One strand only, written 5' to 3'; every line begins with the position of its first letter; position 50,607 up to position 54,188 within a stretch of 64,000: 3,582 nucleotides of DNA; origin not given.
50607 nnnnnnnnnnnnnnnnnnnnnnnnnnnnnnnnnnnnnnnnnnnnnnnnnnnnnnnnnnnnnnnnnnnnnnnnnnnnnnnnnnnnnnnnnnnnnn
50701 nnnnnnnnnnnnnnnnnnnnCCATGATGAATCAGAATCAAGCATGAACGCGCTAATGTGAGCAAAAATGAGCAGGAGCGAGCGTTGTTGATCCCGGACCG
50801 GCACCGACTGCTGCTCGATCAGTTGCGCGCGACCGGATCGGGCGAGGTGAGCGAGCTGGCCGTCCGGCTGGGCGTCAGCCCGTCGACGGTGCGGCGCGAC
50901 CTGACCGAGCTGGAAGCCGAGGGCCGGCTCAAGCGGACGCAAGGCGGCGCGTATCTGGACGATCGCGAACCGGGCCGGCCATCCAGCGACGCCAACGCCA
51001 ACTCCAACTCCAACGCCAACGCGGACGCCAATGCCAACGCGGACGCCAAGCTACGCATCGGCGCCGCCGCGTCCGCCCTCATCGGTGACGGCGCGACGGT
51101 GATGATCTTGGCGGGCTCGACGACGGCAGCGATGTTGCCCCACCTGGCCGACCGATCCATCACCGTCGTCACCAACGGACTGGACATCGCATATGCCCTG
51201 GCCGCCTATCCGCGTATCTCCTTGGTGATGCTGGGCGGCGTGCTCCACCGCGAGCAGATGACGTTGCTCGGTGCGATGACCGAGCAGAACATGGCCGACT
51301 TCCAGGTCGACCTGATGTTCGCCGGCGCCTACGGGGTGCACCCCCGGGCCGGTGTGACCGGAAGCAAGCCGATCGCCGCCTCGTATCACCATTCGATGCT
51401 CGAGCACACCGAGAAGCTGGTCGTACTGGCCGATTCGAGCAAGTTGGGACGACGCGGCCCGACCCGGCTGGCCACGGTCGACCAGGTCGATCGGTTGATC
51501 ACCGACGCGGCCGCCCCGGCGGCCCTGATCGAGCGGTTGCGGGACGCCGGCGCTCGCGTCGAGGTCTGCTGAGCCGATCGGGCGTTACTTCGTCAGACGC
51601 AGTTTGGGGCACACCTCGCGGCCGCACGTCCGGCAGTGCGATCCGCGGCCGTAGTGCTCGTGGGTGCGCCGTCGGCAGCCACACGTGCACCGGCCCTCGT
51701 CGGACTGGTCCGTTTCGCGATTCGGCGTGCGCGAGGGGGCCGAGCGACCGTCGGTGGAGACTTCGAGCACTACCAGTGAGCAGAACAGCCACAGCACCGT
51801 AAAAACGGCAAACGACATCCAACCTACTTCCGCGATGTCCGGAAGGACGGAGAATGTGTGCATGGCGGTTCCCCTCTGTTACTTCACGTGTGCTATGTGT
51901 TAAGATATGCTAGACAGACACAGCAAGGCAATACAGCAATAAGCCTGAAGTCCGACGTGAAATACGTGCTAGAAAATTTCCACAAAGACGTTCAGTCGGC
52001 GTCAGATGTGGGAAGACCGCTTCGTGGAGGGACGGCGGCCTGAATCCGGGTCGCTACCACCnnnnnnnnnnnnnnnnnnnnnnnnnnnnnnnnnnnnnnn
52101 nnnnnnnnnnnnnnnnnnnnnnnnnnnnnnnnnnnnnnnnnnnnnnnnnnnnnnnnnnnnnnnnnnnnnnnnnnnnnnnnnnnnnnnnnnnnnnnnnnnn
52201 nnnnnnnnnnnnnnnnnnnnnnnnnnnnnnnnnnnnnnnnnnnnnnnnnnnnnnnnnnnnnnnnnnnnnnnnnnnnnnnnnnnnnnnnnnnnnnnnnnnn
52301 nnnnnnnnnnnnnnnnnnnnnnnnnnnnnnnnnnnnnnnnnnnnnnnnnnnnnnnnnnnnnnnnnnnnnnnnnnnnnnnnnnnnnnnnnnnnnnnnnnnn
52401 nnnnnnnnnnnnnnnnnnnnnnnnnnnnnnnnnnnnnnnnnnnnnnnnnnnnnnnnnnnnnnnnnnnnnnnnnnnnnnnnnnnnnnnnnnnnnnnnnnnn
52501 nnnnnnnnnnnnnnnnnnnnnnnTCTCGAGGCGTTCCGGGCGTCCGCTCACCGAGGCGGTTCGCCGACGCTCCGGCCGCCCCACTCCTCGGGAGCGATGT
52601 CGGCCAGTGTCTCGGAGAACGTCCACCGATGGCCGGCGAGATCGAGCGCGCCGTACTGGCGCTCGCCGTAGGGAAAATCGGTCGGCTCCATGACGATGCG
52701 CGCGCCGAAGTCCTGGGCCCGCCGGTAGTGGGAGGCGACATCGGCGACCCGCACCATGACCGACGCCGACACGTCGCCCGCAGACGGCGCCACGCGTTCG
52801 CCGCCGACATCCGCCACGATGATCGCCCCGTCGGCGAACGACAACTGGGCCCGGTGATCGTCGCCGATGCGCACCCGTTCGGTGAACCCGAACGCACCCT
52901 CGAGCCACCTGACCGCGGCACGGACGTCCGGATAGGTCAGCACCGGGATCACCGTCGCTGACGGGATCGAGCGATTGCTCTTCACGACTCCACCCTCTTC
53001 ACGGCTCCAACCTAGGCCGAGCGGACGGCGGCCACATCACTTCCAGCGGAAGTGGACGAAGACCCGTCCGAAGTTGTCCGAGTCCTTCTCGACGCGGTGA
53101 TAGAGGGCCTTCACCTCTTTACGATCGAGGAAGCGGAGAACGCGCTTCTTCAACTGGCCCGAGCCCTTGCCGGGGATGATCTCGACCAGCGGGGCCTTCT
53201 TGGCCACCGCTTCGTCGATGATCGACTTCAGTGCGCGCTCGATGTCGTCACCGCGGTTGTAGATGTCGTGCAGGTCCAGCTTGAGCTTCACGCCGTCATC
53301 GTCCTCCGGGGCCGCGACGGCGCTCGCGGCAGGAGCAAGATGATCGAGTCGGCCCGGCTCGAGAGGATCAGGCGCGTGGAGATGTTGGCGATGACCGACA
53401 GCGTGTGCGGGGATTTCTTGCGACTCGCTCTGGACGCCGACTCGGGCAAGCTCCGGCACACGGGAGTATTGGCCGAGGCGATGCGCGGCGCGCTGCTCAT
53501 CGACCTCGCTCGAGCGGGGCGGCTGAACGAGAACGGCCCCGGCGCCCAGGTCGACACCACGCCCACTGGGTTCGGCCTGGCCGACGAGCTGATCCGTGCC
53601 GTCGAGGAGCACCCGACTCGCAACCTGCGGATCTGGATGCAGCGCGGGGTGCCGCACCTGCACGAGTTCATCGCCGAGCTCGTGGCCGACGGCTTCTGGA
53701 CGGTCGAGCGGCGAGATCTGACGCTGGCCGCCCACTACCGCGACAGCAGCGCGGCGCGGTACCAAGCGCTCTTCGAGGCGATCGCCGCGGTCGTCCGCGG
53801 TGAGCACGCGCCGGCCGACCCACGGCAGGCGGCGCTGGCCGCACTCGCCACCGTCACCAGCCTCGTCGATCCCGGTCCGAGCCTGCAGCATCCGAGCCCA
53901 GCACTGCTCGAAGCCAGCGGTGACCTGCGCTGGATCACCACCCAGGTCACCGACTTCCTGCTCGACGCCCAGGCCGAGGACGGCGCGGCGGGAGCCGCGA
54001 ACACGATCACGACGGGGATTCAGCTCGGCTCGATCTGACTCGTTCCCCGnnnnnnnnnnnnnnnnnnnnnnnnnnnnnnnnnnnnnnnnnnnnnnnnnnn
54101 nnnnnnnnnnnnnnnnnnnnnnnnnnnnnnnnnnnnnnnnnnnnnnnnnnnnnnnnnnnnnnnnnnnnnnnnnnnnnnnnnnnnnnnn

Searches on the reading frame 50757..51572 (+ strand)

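Call 60: search_protein_families(library=pfam, proteins=[window:50757-51572:+], max_evalue=0.001)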
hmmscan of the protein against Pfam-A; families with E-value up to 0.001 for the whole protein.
window:50757-51572:+ (271 aa): 11 families
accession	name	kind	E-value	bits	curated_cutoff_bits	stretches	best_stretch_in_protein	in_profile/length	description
PF00455.28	DeoRC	-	1.7e-43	148.8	31.8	1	94-250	2-159/160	DeoR C terminal sensor domain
PF08220.18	HTH_DeoR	-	8.7e-14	51.5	21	1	15-70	1-56/57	DeoR-like helix-turn-helix domain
PF08279.18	HTH_11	-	5.1e-07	29.9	25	1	15-62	1-50/55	HTH domain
PF00392.27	GntR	-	1.3e-05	25.2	27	1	31-65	27-61/64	Bacterial regulatory proteins, gntR family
PF09339.16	HTH_IclR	-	2.5e-05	24.4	22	1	19-60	8-50/52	IclR helix-turn-helix domain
PF25213.1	HVO_A0261_N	-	3.1e-05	24.2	35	1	14-66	11-61/86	HVO_A0261 N-terminal domain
PF25212.1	HVO_A0114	-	3.5e-05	23.9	27.6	1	13-64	21-72/84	HVO_A0114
PF01047.28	MarR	-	5.6e-05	23.4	24.6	1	19-62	8-51/59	MarR family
PF13551.12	HTH_29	-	0.00019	21.9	28.1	1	23-75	7-53/64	Winged helix-turn helix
PF13412.12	HTH_24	-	0.00034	20.6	21.9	1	16-58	5-47/48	Winged helix-turn-helix DNA-binding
PF13545.12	HTH_Crp_2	-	0.00037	20.9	27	0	32-70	26-64/70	Crp-like helix-turn-helix domain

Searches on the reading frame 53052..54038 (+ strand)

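Call 60: search_protein_families(library=pfam, proteins=[window:53052-54038:+], max_evalue=0.001)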
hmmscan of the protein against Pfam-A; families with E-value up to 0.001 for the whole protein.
window:53052-54038:+ (328 aa): 1 family
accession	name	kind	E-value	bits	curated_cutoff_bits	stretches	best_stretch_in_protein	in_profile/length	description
PF05719.16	GPP34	-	7.6e-19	69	29.1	1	121-272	4-163/201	Golgi phosphoprotein 3 (GPP34)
